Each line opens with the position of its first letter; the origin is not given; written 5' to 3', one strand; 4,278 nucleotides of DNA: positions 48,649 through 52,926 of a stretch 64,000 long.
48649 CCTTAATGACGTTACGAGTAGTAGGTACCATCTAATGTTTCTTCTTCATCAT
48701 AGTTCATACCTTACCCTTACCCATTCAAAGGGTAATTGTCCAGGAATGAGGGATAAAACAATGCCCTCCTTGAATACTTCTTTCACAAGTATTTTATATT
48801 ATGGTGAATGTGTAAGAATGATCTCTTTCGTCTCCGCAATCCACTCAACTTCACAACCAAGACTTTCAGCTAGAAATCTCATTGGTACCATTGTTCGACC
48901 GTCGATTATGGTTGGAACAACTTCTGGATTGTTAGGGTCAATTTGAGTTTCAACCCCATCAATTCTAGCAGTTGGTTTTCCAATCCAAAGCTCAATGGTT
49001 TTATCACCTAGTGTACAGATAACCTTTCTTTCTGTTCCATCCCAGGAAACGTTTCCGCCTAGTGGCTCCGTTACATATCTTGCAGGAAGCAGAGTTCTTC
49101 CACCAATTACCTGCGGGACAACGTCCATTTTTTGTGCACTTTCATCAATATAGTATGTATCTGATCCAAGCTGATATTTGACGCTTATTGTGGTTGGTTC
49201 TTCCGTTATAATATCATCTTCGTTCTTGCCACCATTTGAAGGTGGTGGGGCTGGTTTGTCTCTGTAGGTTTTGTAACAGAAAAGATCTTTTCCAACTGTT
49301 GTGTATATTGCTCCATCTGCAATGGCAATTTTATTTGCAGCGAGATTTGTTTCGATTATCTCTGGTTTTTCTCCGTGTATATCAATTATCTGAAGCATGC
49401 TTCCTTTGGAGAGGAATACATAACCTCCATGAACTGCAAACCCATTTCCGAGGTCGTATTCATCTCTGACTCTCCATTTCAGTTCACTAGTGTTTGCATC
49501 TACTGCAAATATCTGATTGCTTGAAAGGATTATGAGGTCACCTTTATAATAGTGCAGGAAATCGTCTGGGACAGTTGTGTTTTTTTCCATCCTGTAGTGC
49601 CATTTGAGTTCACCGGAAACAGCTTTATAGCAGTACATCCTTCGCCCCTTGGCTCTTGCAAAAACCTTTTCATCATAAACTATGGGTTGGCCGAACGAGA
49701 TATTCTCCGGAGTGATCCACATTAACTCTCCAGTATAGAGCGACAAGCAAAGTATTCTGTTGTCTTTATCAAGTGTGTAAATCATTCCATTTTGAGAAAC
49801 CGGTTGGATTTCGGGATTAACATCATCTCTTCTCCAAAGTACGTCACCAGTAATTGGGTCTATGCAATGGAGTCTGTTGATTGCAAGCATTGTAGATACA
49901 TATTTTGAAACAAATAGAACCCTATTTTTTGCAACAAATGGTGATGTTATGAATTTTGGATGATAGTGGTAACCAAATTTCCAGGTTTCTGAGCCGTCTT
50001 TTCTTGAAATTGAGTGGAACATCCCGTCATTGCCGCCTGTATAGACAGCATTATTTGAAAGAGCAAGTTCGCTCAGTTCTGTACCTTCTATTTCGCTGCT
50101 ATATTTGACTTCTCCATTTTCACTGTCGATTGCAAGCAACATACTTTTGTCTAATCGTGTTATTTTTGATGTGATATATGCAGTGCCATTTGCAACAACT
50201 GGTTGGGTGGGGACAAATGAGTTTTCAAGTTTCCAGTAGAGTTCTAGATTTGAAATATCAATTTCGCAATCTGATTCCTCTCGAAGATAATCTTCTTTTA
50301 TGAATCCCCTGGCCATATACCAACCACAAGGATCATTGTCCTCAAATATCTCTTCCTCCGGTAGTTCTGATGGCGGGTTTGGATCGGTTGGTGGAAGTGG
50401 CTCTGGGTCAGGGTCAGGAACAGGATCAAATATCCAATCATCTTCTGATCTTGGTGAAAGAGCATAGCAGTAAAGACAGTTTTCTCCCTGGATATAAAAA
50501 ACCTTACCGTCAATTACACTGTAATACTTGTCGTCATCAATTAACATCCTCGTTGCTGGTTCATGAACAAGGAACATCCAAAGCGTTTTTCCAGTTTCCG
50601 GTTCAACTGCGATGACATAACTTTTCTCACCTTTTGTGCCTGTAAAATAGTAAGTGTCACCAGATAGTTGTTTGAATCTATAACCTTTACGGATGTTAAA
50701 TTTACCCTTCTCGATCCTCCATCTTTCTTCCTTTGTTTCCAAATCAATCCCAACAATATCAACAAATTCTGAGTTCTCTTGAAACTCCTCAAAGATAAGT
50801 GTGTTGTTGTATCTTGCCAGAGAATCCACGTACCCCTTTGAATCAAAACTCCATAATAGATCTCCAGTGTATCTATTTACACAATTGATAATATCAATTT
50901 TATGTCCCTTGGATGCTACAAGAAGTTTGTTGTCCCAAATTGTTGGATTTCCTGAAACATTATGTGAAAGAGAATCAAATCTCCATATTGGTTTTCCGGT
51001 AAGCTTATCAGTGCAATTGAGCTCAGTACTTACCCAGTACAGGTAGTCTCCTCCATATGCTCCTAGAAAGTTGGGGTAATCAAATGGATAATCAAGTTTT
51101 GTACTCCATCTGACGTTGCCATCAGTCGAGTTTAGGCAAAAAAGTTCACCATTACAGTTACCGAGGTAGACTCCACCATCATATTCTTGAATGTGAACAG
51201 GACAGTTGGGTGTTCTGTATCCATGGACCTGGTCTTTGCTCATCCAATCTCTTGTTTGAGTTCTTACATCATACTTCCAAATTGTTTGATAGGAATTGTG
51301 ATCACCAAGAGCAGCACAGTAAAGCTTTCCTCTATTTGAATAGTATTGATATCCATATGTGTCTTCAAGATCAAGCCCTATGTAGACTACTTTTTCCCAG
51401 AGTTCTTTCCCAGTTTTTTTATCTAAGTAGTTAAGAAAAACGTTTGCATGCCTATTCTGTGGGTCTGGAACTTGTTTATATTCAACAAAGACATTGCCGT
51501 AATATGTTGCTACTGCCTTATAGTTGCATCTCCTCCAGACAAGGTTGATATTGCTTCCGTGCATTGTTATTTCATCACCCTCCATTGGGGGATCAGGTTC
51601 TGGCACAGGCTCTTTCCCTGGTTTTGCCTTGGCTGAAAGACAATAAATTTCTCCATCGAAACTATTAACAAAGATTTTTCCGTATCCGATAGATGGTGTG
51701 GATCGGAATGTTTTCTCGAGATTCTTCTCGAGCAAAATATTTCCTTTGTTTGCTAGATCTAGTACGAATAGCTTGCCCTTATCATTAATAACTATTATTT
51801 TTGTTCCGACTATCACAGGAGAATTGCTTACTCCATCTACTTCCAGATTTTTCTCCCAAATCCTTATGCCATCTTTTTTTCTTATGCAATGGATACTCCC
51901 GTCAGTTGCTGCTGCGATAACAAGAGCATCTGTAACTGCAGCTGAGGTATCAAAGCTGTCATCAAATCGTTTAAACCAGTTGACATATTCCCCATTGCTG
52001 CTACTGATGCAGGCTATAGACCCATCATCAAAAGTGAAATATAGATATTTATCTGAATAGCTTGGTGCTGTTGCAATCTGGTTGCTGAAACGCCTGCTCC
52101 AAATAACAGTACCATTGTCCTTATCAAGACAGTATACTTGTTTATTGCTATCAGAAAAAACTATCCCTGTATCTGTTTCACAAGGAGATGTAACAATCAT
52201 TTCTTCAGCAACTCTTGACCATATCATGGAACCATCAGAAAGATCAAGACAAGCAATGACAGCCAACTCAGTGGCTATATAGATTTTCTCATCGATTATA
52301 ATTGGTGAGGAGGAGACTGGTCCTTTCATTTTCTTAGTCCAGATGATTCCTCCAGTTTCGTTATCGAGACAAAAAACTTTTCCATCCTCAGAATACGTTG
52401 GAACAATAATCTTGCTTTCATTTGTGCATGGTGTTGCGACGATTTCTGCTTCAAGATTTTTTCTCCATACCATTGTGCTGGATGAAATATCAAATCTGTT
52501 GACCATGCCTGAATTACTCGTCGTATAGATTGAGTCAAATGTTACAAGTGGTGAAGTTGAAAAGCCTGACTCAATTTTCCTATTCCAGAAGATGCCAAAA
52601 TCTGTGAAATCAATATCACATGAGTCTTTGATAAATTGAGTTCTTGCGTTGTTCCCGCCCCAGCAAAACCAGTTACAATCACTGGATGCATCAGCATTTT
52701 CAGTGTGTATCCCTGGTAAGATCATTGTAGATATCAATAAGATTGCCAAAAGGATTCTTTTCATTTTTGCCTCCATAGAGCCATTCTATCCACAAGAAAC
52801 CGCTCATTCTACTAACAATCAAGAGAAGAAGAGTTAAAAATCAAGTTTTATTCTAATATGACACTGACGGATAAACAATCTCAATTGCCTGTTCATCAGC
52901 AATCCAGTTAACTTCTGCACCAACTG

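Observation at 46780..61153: Tandem array of four same-strand giant surface-protein genes (8 in the window) sharing one C-terminal CAO-N-like anchoring module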

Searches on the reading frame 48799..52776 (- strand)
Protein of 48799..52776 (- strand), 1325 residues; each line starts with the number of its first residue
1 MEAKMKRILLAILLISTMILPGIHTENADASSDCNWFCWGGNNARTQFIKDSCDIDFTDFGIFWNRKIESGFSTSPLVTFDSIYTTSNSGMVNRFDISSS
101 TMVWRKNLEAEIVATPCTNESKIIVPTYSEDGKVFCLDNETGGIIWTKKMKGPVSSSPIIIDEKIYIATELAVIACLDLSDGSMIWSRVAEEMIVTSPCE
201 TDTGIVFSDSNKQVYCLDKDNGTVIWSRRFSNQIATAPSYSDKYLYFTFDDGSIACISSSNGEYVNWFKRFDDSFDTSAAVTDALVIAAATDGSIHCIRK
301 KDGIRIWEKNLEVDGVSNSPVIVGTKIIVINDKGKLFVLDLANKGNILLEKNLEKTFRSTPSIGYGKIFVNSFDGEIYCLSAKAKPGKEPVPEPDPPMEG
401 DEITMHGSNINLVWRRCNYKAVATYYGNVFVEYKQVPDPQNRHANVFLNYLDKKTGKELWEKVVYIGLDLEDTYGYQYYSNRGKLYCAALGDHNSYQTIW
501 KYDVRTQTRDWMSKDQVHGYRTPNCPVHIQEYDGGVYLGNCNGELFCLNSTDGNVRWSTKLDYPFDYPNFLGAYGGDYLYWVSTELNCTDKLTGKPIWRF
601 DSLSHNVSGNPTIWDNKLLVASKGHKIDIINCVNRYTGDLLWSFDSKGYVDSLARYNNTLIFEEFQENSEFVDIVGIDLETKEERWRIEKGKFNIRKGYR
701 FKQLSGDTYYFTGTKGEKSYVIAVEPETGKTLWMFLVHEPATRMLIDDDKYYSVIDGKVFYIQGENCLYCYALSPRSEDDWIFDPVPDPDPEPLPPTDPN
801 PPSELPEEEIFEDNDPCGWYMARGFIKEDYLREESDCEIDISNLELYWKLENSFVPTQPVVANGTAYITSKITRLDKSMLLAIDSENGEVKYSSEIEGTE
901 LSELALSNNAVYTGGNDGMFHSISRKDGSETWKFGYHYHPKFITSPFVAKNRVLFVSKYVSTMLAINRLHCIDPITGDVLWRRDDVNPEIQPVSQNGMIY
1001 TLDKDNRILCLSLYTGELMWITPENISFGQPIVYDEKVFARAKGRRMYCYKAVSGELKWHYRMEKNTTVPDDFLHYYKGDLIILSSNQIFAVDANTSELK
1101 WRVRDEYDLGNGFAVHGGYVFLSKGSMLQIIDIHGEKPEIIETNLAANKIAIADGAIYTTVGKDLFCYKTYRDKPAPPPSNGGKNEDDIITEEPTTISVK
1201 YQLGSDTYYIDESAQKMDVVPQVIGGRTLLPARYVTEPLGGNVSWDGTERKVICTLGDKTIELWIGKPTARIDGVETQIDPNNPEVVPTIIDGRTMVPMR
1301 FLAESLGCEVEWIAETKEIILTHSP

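Call 4: search_protein_families(library=pfam, proteins=[window:48799-52776:-], max_evalue=0.01)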
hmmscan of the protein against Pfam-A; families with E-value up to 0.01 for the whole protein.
window:48799-52776:- (1325 aa): 9 families
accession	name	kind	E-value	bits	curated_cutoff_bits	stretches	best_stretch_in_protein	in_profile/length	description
PF13360.13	PQQ_2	-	5.5e-73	245.9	27.6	6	90-307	3-231/233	Outer membrane protein assembly factor BamB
PF13570.13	Beta-prop_ACSF4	-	2.1e-67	228.3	133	4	55-238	76-261/329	Beta-alanine-activating enzyme, beta-propeller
PF07833.16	Cu_amine_oxidN1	-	1.3e-30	106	24.2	1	1210-1320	2-107/108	Copper amine oxidase N-terminal domain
PF25293.1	Beta-prop_EMC1_N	-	6.3e-15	55.9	34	1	163-277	32-153/219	EMC1 N-terminal beta-propeller domain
PF01011.28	PQQ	-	1.3e-14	54.3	26.7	0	717-739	65-87/595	Glucose/ethanol/alcohol dehydrogenase, beta-propeller domain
PF23414.1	Beta-prop_EML_2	-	6e-06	26.3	90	1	81-149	11-78/266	Echinoderm microtubule-associated protein second beta-propeller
PF14567.11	SUKH_5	-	0.00046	20.4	27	0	205-232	93-124/142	SMI1-KNR4 cell-wall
PF23184.1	WD40_CFAP43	-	0.0013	18.3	26.9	0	127-232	13-118/324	CFAP43, WD40 domain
PF23635.1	Beta-prop_AT5G49610-like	-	0.0066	16.1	27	0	155-209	107-158/274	F-box protein AT5G49610-like, beta-propeller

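Call 71: search_protein_families(library=ncbifam, proteins=[window:48799-52776:-], max_evalue=0.001)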
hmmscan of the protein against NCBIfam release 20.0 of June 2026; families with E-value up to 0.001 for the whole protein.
window:48799-52776:- (1325 aa): 6 families
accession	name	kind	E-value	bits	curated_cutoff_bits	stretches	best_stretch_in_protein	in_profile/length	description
TIGR03300.1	assembly_YfgL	equivalog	6.5e-62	209.4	285.2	6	64-188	44-171/377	outer membrane protein assembly factor BamB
NF008351.0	PRK11138.1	equivalog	1.4e-42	145.6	423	3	129-381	127-392/394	outer membrane protein assembly factor BamB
TIGR03075.1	PQQ_enz_alc_DH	subfamily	4.3e-27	94.9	480.05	1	155-233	62-151/530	PQQ-dependent dehydrogenase, methanol/ethanol family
TIGR04528.1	acido_non_PQQ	subfamily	4.8e-26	91.6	650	1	854-990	49-186/493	acido-empty-quinoprotein group A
NF053615.1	SerThrKinAfsKStmc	equivalog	7.7e-24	84.4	1300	3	156-300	658-801/809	protein serine/threonine kinase AfsK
NF041516.1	PA2928_fam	subfamily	5.5e-15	55.6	70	0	549-603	75-130/376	PA2928 family protein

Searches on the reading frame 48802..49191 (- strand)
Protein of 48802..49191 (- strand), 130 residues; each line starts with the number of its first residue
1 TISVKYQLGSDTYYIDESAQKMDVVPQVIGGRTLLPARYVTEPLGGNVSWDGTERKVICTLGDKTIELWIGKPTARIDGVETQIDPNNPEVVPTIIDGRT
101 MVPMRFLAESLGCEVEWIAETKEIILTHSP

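Call 64: find_related_loci(query=window:48802-49191:-, collection=metagenome_contigs, flank=10000)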
Query window:48802-49191:- (130 aa) in metagenome_contigs; peptide patterns used: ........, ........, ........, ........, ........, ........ (x = any residue, [..] = any of these).
274 stretches matched a pattern; 160 encode a relative of the query (tblastn E <= 1e-3); the best 80 are kept; 78 distinct loci.
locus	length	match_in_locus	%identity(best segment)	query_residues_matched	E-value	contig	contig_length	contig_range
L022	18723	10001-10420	64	3-130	2e-55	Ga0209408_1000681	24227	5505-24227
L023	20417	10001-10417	64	3-129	2e-55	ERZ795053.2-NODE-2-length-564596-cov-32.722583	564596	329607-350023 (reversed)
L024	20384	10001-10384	66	6-129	2e-55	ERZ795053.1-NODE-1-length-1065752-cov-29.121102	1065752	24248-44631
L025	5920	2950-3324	66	6-130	9e-55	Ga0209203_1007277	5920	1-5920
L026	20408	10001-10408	63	6-129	6e-53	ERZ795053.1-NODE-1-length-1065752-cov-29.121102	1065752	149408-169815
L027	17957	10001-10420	62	6-130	1e-52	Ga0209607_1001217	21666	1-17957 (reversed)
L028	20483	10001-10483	53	2-129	8e-46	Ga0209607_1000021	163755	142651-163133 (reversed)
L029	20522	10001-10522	46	6-128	2e-43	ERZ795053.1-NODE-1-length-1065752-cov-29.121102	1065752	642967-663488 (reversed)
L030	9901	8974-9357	50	2-129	3e-41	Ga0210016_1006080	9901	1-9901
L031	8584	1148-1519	53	7-130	4e-41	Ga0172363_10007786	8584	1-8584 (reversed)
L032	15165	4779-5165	50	2-127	1e-40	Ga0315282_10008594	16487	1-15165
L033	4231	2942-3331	52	7-128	3e-40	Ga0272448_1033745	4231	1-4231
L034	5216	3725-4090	52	7-128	7e-40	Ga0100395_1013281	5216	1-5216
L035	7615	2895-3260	52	7-128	8e-40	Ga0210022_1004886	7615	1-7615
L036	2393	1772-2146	50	4-127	7e-40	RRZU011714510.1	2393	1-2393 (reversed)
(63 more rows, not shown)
